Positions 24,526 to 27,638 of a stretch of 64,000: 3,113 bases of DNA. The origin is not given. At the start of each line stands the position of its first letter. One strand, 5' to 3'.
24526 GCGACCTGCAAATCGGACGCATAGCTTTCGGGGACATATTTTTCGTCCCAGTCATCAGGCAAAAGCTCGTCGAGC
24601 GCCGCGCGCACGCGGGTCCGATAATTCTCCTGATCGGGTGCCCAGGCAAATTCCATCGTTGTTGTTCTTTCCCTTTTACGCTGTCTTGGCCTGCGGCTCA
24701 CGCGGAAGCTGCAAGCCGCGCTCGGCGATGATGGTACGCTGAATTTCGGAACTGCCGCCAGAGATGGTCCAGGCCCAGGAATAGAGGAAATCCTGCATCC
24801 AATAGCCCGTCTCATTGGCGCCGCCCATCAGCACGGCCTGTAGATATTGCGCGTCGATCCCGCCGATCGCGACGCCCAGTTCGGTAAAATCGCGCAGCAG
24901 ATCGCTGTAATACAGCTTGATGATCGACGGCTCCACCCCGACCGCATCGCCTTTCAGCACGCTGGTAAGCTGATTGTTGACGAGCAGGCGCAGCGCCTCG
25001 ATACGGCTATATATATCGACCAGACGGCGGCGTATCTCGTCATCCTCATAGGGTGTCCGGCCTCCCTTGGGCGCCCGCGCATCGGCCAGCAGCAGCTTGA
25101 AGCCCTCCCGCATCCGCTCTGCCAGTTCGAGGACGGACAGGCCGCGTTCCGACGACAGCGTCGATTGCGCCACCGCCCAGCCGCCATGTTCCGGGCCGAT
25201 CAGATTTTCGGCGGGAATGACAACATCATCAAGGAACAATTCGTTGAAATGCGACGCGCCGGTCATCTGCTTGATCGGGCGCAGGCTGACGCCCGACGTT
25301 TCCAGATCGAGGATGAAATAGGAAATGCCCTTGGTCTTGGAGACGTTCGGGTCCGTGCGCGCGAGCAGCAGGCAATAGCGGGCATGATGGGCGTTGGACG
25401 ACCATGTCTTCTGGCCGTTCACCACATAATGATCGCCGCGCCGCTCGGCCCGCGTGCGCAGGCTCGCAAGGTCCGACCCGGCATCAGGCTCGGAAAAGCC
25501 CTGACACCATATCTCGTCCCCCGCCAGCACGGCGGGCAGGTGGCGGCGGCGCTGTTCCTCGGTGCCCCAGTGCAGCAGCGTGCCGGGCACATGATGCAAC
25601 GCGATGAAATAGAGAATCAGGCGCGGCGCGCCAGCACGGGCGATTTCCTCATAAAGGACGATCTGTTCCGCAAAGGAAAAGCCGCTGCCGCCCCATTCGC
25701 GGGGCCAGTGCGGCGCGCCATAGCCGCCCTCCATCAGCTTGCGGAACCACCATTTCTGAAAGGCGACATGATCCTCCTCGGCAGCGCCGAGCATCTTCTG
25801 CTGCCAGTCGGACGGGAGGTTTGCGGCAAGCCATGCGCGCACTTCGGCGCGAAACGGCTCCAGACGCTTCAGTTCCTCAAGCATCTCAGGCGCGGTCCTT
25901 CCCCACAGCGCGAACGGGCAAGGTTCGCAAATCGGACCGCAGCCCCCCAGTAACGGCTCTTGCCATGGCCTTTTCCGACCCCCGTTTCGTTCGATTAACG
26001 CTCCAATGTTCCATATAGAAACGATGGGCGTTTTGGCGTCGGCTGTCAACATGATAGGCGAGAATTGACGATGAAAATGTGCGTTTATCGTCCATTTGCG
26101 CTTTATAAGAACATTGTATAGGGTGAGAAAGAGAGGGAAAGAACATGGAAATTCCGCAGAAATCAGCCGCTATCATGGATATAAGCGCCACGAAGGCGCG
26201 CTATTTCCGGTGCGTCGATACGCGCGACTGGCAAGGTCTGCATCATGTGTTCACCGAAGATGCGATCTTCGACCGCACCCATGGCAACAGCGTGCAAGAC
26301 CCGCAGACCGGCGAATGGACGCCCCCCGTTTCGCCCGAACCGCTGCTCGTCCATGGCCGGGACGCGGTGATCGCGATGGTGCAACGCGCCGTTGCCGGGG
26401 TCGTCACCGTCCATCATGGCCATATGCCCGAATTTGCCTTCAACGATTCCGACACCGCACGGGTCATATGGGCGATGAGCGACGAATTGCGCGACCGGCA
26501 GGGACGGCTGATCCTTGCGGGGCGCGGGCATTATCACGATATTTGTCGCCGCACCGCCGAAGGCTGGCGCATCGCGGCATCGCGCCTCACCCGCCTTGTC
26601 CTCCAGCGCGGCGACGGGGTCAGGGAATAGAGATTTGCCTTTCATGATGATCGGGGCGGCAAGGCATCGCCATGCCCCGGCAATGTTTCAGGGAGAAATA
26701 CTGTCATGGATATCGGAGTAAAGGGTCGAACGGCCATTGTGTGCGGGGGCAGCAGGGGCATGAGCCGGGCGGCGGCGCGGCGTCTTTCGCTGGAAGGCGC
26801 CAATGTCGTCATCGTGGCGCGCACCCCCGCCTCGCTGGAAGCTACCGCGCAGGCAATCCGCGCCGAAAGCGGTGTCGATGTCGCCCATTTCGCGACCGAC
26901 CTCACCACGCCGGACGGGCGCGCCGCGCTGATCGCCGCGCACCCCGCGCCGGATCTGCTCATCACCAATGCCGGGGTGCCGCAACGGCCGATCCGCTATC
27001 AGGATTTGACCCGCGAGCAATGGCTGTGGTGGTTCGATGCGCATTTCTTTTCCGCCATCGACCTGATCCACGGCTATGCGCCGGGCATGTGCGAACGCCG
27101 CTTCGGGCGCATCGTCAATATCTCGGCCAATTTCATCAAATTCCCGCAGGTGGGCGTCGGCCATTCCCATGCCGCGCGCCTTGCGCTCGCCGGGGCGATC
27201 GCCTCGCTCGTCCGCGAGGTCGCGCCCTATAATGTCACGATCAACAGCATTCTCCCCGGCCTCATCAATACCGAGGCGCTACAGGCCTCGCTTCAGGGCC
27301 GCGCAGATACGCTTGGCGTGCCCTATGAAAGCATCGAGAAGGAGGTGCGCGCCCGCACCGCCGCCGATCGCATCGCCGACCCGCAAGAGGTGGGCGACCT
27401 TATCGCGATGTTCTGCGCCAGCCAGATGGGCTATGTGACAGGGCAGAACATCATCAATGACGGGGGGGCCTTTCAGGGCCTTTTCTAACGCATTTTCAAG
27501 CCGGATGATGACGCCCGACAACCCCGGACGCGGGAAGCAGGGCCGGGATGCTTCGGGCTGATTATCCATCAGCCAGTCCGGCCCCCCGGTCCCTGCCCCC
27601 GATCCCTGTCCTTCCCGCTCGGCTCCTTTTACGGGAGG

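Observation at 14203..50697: A 15-bp PcaR/IclR-type box recurs as tandem pairs with an exact 19-bp offset across the promoters of the catabolic island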

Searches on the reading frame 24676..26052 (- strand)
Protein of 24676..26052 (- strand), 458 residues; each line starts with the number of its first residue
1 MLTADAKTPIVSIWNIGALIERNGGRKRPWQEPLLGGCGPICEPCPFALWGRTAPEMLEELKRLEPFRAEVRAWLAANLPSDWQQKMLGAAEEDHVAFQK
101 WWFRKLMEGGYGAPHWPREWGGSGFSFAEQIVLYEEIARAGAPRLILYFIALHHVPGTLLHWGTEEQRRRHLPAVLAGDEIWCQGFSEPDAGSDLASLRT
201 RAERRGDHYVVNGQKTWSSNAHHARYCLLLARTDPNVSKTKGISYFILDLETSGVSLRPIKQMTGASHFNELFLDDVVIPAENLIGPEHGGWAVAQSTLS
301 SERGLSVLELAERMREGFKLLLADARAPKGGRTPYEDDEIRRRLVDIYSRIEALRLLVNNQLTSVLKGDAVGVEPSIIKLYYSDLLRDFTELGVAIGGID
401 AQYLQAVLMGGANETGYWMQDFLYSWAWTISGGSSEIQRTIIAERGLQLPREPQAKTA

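Call 7: search_protein_families(library=pfam, proteins=[window:24676-26052:-])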
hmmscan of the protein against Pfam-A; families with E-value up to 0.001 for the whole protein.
window:24676-26052:- (458 aa): 3 families
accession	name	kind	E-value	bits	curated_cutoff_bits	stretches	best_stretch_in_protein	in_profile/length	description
PF02770.24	Acyl-CoA_dh_M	-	5.7e-22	78.1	33.3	1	183-277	1-97/97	Acyl-CoA dehydrogenase, middle domain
PF00441.29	Acyl-CoA_dh_1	-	2e-18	67.4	22.4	1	290-446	2-149/150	Acyl-CoA dehydrogenase, C-terminal domain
PF02771.21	Acyl-CoA_dh_N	-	1.4e-17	64.5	22.9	1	66-179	6-113/113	Acyl-CoA dehydrogenase, N-terminal domain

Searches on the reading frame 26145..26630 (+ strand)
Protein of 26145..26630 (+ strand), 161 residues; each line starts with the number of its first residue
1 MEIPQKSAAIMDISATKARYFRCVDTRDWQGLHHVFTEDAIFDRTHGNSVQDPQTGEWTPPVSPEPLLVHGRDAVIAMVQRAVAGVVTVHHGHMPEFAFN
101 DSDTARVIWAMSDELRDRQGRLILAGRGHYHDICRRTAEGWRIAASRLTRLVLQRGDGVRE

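Call 8: search_protein_families(library=pfam, proteins=[window:26145-26630:+])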
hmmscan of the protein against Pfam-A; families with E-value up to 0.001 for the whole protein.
window:26145-26630:+ (161 aa): 2 families
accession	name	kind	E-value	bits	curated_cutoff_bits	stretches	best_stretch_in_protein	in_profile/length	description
PF13577.12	SnoaL_4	-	1.4e-22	80.5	24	1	7-145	3-124/126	SnoaL-like domain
PF12680.13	SnoaL_2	-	2.7e-06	28.3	27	1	19-116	3-77/102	SnoaL-like domain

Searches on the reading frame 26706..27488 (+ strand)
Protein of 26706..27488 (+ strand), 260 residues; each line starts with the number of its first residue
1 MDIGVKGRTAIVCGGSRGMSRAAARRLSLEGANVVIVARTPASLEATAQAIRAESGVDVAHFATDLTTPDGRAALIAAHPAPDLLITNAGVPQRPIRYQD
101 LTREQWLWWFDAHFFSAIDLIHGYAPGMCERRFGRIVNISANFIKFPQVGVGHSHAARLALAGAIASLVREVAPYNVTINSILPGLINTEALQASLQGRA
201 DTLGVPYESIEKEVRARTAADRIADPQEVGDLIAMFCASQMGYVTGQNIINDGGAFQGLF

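Call 8: search_protein_families(library=pfam, proteins=[window:26706-27488:+])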
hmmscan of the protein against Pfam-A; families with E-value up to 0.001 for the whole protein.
window:26706-27488:+ (260 aa): 3 families
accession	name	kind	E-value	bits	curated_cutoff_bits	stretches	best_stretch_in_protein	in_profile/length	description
PF13561.12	adh_short_C2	-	3.3e-32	112.4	27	1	17-254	6-234/236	Enoyl-(Acyl carrier protein) reductase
PF00106.31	adh_short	-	6.8e-32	111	26.6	1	9-195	2-190/195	short chain dehydrogenase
PF08659.16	KR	-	0.00025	21.5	22.6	1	9-80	2-76/180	KR domain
